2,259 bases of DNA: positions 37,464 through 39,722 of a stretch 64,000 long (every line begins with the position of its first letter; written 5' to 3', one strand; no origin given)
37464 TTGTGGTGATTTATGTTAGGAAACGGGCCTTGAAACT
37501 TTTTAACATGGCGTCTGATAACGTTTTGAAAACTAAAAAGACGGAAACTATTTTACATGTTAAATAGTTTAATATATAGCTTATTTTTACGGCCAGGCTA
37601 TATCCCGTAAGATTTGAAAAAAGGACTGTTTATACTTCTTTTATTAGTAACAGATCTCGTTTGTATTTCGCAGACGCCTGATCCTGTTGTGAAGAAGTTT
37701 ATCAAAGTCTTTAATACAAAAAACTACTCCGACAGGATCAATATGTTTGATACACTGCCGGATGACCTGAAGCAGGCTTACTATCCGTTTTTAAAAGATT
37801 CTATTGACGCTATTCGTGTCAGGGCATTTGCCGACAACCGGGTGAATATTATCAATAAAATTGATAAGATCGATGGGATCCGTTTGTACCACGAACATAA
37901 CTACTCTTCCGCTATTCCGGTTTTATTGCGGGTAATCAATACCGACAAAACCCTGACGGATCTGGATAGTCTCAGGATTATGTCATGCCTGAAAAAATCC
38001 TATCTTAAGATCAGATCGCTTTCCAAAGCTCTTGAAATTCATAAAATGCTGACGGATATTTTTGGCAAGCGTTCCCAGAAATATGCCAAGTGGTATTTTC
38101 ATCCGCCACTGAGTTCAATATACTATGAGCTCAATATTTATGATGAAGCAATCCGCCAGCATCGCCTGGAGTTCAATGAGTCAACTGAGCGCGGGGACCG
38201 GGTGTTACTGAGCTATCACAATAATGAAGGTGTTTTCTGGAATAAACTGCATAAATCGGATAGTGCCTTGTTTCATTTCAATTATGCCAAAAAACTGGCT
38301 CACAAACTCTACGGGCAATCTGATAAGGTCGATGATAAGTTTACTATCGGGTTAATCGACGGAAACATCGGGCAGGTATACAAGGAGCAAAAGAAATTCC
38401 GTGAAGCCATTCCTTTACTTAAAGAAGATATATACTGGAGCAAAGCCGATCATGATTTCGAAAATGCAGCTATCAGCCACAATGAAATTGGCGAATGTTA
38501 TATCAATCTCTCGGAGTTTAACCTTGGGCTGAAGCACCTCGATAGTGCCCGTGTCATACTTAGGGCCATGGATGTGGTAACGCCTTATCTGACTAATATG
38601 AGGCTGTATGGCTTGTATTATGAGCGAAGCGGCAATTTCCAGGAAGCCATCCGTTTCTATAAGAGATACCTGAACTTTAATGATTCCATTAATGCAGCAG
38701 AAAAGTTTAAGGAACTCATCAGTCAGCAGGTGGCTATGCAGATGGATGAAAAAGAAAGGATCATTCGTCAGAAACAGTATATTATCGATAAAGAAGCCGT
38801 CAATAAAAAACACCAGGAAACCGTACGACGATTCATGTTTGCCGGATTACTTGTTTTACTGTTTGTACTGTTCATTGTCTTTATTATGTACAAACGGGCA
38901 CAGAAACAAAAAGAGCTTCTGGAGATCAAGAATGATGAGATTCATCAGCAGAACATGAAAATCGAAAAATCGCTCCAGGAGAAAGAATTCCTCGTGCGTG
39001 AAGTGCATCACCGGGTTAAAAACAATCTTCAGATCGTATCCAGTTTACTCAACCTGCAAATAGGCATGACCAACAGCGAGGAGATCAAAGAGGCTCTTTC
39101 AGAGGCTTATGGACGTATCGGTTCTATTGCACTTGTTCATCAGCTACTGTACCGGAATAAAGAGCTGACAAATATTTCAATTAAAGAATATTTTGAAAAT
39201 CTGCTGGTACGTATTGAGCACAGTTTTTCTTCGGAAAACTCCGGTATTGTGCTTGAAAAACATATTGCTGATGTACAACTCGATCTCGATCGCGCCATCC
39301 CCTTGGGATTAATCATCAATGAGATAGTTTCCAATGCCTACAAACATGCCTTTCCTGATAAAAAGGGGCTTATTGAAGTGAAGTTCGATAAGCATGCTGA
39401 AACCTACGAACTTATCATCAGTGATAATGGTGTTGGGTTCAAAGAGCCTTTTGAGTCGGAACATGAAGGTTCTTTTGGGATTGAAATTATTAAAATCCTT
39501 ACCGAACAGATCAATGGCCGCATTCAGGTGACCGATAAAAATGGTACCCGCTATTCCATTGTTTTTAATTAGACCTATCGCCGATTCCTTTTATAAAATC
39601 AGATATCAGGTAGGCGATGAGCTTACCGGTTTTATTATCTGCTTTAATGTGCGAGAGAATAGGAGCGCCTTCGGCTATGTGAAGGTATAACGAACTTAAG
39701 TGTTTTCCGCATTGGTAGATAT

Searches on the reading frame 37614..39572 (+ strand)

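Call 49: search_protein_families(library=pfam, proteins=[window:37614-39572:+], max_evalue=0.001)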
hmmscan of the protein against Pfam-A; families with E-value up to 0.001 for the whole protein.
window:37614-39572:+ (652 aa): 9 families
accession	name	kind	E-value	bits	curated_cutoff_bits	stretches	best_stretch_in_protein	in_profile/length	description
PF07568.18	HisKA_2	-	1.8e-25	89.3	22.3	1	463-537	1-75/76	Histidine kinase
PF02518.31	HATPase_c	-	1e-10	42.5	26.4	1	562-650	4-106/111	Histidine kinase-, DNA gyrase B-, and HSP90-like ATPase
PF13424.12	TPR_12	-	2.4e-09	37.7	30.1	1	286-354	3-73/77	Tetratricopeptide repeat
PF07719.23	TPR_2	-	3.3e-09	36.6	27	0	331-355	6-30/34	Tetratricopeptide repeat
PF13581.12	HATPase_c_2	-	1.1e-08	35.5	27.4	1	547-636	15-113/127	Histidine kinase-like ATPase domain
PF00515.34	TPR_1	-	2.3e-08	34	27.8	0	251-270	6-25/34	Tetratricopeptide repeat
PF07536.20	HWE_HK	-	2.3e-07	31.9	22.8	1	463-517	1-53/83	HWE histidine kinase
PF13176.12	TPR_7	-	8.3e-06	25.9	27.9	0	336-351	9-24/36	Tetratricopeptide repeat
PF13181.12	TPR_8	-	0.00033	21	25.7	0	332-354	7-29/34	Tetratricopeptide repeat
